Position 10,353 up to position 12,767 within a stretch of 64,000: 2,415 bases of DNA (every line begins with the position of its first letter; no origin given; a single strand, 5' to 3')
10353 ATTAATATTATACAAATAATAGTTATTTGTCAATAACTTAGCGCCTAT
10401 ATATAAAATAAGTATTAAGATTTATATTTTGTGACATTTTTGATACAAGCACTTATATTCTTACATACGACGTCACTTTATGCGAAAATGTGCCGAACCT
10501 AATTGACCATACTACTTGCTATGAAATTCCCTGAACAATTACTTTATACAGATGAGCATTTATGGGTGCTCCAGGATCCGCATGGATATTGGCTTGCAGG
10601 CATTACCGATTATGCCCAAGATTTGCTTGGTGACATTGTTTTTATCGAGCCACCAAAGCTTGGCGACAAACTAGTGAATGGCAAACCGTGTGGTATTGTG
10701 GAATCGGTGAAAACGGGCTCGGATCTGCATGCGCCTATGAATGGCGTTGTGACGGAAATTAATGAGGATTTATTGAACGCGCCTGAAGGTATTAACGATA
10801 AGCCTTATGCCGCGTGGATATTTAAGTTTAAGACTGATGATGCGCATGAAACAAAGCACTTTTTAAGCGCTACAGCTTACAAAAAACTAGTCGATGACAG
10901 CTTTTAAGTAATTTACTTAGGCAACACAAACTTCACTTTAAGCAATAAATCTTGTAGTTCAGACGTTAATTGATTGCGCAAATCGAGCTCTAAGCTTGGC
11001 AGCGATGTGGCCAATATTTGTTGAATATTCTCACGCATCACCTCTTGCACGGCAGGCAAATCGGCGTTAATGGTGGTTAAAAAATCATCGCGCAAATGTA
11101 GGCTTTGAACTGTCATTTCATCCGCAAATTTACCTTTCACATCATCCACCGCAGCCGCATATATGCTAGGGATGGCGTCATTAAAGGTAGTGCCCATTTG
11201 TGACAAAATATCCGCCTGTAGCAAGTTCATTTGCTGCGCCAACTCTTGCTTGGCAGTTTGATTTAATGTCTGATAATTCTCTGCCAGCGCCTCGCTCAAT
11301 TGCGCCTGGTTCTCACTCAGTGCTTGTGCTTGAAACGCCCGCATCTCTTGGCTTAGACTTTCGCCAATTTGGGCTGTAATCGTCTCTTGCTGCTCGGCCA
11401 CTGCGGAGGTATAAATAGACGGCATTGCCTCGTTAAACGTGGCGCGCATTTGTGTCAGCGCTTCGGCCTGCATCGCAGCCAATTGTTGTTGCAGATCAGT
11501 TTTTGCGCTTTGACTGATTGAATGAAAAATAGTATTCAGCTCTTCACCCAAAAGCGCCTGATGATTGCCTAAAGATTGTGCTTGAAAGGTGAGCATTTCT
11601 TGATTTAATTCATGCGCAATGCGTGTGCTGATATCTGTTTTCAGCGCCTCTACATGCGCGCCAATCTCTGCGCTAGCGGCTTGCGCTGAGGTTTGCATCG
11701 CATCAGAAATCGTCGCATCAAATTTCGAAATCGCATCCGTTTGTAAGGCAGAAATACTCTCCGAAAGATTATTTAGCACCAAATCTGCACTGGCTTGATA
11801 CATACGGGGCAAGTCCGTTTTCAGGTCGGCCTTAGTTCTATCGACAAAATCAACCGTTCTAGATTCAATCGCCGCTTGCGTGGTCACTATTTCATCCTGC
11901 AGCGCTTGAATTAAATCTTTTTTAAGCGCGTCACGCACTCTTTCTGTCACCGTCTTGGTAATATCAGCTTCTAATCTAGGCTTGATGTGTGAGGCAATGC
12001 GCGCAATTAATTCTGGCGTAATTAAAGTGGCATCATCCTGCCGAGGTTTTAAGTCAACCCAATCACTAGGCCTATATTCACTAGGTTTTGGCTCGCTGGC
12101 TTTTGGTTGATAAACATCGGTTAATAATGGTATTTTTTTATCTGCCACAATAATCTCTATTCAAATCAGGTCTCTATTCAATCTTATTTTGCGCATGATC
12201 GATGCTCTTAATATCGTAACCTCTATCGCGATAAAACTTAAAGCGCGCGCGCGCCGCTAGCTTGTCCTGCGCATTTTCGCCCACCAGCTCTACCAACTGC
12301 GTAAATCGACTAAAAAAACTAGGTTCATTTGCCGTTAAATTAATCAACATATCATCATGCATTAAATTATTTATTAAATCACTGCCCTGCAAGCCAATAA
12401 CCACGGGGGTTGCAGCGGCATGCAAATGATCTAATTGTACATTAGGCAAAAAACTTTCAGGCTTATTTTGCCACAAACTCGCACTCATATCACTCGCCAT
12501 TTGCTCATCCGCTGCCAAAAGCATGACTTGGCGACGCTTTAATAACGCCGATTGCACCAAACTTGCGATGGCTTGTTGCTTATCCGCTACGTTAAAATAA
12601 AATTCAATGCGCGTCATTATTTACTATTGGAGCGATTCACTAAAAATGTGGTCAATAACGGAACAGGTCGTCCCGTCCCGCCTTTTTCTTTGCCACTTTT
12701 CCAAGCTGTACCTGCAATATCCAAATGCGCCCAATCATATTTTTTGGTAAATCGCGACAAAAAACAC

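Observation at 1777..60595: Dispersed ~38-bp hairpin family with a conserved asymmetric 11-nt loop, found both between and inside genes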

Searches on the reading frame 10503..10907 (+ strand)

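Call 13: search_protein_families(library=pfam, proteins=[window:10503-10907:+])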
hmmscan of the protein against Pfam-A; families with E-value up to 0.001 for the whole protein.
window:10503-10907:+ (134 aa): 1 family
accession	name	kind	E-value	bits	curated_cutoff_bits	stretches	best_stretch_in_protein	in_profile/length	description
PF01597.25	GCV_H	-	1.7e-34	118.7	22.2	1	13-132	1-121/122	Glycine cleavage H-protein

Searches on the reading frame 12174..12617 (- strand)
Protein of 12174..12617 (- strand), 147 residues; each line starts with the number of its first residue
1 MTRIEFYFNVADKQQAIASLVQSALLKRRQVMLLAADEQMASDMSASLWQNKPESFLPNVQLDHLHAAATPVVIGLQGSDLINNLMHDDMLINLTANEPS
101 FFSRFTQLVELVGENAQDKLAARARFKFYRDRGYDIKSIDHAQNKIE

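Call 13: search_protein_families(library=pfam, proteins=[window:12174-12617:-])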
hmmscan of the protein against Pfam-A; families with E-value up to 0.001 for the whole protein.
window:12174-12617:- (147 aa): 1 family
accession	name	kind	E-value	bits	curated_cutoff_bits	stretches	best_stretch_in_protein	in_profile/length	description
PF04364.18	DNA_pol3_chi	-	2.9e-33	115.4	25.4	1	1-136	1-134/135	DNA polymerase III chi subunit, HolC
